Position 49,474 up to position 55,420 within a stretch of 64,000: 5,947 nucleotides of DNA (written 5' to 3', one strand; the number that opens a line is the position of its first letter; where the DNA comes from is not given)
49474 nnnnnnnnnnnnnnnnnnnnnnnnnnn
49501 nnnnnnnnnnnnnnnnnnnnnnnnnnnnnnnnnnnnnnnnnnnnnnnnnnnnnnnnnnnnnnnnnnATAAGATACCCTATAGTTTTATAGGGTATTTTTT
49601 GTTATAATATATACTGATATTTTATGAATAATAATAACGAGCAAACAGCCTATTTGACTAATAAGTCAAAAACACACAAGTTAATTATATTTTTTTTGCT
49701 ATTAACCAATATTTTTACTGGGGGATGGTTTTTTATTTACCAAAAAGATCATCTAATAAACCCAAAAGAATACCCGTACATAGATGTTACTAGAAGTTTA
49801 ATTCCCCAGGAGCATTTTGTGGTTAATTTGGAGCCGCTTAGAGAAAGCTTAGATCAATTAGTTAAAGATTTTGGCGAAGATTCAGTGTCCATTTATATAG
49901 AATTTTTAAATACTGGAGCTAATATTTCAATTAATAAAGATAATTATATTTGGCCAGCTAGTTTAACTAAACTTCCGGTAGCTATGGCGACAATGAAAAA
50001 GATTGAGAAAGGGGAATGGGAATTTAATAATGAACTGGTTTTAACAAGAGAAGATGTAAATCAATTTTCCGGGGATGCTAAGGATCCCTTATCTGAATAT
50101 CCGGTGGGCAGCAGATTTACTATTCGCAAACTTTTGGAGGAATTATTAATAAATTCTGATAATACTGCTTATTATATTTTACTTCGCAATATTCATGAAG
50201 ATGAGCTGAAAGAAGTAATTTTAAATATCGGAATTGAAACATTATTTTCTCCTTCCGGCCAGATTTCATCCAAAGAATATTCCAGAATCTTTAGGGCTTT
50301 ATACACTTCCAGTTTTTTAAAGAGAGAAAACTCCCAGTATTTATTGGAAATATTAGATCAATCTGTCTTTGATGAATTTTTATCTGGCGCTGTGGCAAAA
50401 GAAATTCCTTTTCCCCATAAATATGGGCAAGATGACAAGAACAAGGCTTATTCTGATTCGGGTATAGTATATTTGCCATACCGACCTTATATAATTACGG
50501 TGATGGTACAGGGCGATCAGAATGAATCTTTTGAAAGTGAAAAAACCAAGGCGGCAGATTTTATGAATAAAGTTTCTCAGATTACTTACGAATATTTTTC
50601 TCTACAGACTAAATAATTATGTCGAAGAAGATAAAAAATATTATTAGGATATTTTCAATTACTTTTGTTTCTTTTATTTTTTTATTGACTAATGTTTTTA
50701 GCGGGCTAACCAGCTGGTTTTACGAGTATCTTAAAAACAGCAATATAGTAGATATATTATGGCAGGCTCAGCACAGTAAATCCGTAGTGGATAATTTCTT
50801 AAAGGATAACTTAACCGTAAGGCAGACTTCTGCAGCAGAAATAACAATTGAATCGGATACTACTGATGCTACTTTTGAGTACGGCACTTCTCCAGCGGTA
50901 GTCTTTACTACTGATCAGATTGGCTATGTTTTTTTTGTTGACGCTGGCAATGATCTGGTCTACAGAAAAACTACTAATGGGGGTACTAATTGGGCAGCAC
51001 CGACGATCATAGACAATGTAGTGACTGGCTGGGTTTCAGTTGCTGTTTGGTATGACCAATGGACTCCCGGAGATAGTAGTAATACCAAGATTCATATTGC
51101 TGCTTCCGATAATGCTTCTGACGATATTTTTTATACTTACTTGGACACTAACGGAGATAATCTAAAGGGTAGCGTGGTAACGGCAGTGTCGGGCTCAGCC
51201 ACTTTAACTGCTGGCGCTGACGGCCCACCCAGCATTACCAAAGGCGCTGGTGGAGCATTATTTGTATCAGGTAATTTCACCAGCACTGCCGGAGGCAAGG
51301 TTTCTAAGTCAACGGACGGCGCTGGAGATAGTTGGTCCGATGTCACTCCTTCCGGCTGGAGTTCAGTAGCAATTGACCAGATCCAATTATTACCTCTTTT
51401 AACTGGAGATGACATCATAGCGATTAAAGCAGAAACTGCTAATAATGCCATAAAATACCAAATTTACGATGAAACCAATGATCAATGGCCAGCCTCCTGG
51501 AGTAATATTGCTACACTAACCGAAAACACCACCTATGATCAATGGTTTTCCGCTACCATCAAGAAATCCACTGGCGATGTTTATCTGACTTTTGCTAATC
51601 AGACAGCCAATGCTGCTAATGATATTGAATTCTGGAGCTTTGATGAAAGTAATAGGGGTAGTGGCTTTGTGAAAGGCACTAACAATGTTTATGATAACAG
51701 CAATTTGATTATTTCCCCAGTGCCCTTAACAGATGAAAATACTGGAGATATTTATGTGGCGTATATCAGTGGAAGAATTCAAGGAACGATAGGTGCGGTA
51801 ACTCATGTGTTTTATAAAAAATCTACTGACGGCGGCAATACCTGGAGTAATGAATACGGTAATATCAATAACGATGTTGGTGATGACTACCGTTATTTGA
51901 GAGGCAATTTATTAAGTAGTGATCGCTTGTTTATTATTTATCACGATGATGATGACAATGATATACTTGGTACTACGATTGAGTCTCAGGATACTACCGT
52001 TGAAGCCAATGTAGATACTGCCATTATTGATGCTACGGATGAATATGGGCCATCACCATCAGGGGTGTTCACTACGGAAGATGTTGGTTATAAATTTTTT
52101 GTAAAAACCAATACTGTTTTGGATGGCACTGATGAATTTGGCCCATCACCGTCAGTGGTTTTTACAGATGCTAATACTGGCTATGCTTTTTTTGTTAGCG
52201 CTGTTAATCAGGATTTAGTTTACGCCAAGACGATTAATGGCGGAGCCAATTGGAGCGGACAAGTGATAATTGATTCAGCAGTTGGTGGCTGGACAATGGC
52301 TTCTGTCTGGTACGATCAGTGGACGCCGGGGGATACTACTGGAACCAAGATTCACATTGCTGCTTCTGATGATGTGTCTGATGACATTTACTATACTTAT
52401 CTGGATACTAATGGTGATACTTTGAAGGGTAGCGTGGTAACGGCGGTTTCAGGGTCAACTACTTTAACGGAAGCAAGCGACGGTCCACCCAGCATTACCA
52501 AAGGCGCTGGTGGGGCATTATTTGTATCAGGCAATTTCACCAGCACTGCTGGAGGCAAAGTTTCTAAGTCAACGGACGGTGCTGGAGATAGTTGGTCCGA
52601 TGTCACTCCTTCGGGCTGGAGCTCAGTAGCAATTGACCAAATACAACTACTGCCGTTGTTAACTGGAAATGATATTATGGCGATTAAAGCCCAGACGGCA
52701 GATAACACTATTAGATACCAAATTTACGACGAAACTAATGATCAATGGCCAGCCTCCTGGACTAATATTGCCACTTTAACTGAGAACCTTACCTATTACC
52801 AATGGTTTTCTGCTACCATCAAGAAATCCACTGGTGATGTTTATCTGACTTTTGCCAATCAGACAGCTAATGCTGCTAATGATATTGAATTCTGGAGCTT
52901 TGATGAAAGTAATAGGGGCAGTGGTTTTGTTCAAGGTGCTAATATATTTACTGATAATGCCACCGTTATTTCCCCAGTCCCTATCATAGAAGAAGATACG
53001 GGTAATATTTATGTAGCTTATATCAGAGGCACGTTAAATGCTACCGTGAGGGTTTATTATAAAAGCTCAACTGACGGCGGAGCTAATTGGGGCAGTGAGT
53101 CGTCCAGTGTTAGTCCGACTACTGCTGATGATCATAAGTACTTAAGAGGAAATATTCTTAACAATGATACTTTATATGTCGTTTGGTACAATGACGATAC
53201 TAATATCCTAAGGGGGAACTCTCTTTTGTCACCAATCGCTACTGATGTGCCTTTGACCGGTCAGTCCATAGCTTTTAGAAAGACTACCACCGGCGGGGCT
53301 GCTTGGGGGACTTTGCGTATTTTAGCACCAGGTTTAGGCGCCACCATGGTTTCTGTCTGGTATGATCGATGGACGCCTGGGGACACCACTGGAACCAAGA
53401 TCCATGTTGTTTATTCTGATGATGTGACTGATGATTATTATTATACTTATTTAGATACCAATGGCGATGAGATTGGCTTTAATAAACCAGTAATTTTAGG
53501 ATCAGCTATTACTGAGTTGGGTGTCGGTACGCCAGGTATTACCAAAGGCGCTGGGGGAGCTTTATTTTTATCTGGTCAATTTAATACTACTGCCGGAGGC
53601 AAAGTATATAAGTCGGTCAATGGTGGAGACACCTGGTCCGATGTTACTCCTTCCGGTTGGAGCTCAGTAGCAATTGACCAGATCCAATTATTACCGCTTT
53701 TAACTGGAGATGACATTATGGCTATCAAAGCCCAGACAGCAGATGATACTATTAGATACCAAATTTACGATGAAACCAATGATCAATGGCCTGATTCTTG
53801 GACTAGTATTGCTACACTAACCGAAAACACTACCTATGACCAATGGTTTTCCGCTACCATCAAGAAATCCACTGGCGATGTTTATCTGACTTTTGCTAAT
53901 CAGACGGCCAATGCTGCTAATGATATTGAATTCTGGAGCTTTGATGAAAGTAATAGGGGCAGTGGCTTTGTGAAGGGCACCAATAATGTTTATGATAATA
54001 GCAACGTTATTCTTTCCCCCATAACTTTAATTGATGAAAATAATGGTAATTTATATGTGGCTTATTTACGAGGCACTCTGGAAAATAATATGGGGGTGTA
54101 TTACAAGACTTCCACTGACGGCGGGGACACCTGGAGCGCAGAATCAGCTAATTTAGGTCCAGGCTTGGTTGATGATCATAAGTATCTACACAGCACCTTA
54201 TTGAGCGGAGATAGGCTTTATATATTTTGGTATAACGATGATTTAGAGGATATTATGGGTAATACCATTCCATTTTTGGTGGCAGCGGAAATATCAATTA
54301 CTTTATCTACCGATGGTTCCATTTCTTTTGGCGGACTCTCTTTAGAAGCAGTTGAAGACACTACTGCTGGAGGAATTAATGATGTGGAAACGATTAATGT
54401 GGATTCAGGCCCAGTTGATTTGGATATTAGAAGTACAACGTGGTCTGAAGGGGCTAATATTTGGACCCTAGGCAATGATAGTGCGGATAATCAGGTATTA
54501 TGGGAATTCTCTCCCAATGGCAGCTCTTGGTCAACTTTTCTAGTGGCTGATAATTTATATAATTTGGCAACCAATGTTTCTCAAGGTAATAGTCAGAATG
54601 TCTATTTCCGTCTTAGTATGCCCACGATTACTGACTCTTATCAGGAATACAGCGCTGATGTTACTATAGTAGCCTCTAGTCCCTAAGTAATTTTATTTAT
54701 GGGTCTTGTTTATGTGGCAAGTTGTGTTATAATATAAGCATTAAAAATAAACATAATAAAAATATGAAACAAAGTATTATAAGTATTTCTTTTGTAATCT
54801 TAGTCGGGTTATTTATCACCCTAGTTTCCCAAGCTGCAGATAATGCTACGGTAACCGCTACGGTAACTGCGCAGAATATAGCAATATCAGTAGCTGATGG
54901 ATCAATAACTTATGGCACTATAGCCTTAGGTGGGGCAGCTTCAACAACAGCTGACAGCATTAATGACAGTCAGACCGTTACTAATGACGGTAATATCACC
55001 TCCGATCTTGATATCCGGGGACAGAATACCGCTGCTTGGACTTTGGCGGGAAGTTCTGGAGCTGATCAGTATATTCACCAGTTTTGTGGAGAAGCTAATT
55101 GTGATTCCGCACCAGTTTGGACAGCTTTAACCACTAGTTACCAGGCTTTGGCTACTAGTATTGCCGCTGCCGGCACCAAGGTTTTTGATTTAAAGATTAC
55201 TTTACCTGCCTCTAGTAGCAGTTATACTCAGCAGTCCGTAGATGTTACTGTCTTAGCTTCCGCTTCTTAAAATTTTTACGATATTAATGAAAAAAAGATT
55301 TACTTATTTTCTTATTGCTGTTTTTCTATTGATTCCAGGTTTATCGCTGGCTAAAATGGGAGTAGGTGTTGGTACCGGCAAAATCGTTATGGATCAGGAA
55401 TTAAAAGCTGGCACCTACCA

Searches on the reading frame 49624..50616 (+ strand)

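Call 3: search_protein_families(library=pfam, proteins=[window:49624-50616:+], max_evalue=1)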
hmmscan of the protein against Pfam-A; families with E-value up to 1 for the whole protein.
window:49624-50616:+ (330 aa): 2 families
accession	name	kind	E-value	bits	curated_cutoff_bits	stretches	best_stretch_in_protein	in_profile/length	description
PF13354.11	Beta-lactamase2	-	1.4e-35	123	22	1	89-295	1-214/214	Beta-lactamase enzyme family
PF00768.25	Peptidase_S11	-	0.0075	16.2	27.6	1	103-182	29-107/239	D-alanyl-D-alanine carboxypeptidase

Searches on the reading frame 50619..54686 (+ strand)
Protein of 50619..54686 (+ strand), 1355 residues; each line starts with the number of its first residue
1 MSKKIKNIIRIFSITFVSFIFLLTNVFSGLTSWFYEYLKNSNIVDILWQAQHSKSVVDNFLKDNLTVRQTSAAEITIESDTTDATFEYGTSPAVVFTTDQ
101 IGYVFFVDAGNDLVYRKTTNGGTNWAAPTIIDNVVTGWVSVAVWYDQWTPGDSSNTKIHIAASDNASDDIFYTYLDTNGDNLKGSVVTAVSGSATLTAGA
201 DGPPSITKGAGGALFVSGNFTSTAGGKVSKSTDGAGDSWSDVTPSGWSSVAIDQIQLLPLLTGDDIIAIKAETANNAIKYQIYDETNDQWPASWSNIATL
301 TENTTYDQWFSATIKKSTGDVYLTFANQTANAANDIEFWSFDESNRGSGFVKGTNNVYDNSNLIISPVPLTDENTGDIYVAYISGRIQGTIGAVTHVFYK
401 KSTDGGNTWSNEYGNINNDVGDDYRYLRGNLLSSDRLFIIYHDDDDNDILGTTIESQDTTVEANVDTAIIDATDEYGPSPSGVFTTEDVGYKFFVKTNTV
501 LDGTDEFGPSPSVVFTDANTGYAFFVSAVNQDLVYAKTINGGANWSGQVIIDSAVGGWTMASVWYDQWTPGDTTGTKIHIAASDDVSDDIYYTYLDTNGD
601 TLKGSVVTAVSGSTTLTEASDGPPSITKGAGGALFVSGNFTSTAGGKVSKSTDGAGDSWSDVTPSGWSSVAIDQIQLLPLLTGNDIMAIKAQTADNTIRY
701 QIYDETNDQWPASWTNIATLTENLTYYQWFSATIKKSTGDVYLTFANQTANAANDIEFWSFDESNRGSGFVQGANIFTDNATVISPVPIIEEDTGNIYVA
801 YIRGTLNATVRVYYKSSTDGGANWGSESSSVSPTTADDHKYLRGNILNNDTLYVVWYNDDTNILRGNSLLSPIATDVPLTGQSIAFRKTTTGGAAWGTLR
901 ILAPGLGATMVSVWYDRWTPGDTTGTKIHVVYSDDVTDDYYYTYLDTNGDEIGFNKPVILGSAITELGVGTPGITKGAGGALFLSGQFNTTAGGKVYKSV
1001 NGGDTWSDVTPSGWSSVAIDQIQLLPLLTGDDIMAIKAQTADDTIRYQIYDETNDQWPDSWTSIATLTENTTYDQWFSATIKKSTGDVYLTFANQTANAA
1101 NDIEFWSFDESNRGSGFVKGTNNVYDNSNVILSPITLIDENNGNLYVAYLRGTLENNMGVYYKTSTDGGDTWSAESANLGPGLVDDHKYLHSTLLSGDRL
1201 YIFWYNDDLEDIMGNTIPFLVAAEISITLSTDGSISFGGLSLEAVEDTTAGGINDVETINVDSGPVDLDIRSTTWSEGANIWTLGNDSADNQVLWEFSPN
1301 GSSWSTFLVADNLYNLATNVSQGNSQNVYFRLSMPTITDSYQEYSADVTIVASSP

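Call 3: search_protein_families(library=pfam, proteins=[window:50619-54686:+], max_evalue=1)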
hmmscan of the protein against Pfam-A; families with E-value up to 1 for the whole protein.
window:50619-54686:+ (1355 aa): 9 families
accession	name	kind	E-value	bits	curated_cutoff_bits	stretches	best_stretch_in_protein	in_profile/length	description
PF24316.1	Tli3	-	2.9e-05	24.9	27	0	1154-1202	78-127/129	T6SS Tli3 immunity protein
PF06586.17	TraK_N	-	3.1e-05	24.7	24.8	0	1073-1110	32-70/100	TraK N-terminal domain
PF13088.12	BNR_2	-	4.8e-05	23.3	31.4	1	1042-1178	17-156/277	BNR repeat-like domain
PF05641.18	Agenet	-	0.0011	19.9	27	0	307-323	15-32/61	Agenet domain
PF15514.12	ThaI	-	0.021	15.1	25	0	1017-1057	161-201/203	Restriction endonuclease ThaI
PF14075.11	UBN_AB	-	0.025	14.7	25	0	1037-1067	179-209/211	Ubinuclein conserved middle domain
PF13069.11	DUF3933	-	0.045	14.1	25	0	251-275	26-50/52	Protein of unknown function (DUF3933)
PF09080.15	K-cyclin_vir_C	-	0.11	13.3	25.3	0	602-648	25-74/107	K cyclin, C terminal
PF07159.17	CYRIA-B_Rac1-bd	-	0.17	11.5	23.1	0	692-754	40-102/301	CYRIA/CYRIB Rac1 binding domain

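Call 6: search_protein_families(library=ncbifam, proteins=[window:50619-54686:+], max_evalue=1)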
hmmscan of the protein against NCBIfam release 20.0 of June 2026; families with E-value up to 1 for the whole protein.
window:50619-54686:+ (1355 aa): 2 families
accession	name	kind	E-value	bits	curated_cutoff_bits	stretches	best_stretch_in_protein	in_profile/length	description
NF050103.1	TA_RelB_antitoxin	equivalog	4.8e-06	26.6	50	2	298-320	9-31/45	type II toxin-antitoxin system RelB family antitoxin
TIGR00438.1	rrmJ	equivalog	0.0021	17.6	300.15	0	1001-1053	31-85/188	23S rRNA (uridine(2552)-2'-O)-methyltransferase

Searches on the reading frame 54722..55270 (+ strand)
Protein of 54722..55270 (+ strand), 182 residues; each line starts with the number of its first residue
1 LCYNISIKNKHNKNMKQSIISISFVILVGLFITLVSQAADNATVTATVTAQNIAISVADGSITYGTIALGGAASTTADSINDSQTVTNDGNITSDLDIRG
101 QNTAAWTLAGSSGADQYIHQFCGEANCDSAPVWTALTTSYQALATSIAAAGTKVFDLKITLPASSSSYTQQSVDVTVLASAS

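Call 3: search_protein_families(library=pfam, proteins=[window:54722-55270:+], max_evalue=1)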
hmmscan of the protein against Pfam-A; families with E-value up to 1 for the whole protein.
window:54722-55270:+ (182 aa): 2 families
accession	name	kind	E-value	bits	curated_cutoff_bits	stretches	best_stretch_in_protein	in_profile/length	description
PF19271.4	Nis1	-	0.027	15.5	27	1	32-96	8-77/114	Nis1 family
PF19185.5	DUF5867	-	0.045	13.4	25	1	24-90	87-153/274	Family of unknown function (DUF5867)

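Call 6: search_protein_families(library=ncbifam, proteins=[window:54722-55270:+], max_evalue=1)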
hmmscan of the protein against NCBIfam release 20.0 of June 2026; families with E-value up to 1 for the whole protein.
window:54722-55270:+ (182 aa): 0 families

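Call 68: search_protein_families(library=pfam, alignment_id=A5, max_evalue=1)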
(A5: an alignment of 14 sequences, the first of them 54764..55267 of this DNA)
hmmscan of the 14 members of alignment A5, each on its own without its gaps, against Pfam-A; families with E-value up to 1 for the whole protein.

A. member 1, window:54764-55267:+ (168 aa): 2 families
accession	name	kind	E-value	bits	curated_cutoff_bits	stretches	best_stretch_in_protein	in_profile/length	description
PF19271.4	Nis1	-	0.022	15.8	27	1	18-82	8-77/114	Nis1 family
PF19185.5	DUF5867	-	0.043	13.5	25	1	10-76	87-153/274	Family of unknown function (DUF5867)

B. families by the number of members that match (of 14 scanned): 16 families
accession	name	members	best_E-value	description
PF25300.1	Fn3_Dep-1_3rd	1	0.017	Dep-1 third Fn3-like domain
PF19271.4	Nis1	1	0.022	Nis1 family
PF02907.21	Peptidase_S29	1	0.026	Hepatitis C virus NS3 protease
PF19185.5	DUF5867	1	0.043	Family of unknown function (DUF5867)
PF09718.15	Tape_meas_lam_C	1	0.045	Lambda phage tail tape-measure protein (Tape_meas_lam_C)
PF06199.17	Phage_tail_2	1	0.079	Phage tail tube protein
PF22243.2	DUF5018-rel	1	0.081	DUF5018-related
PF06467.20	zf-FCS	1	0.099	MYM-type Zinc finger with FCS sequence motif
PF20278.3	CTD2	1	0.1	C-terminal domain 2 of the ABC-three component (ABC-3C) systems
PF18422.6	TNFR_16_TM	1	0.13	Tumor necrosis factor receptor member 16 trans-membrane domain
PF04588.18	HIG_1_N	1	0.16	Hypoxia induced protein conserved region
PF17742.6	Fndc10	1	0.16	Fibronectin type III domain-containing protein 10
PF02171.23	Piwi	1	0.25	Piwi domain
PF17141.9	DUF5114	1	0.37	Domain of unknown function (DUF5114)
PF21602.3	GldM_3rd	1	0.74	GldM third domain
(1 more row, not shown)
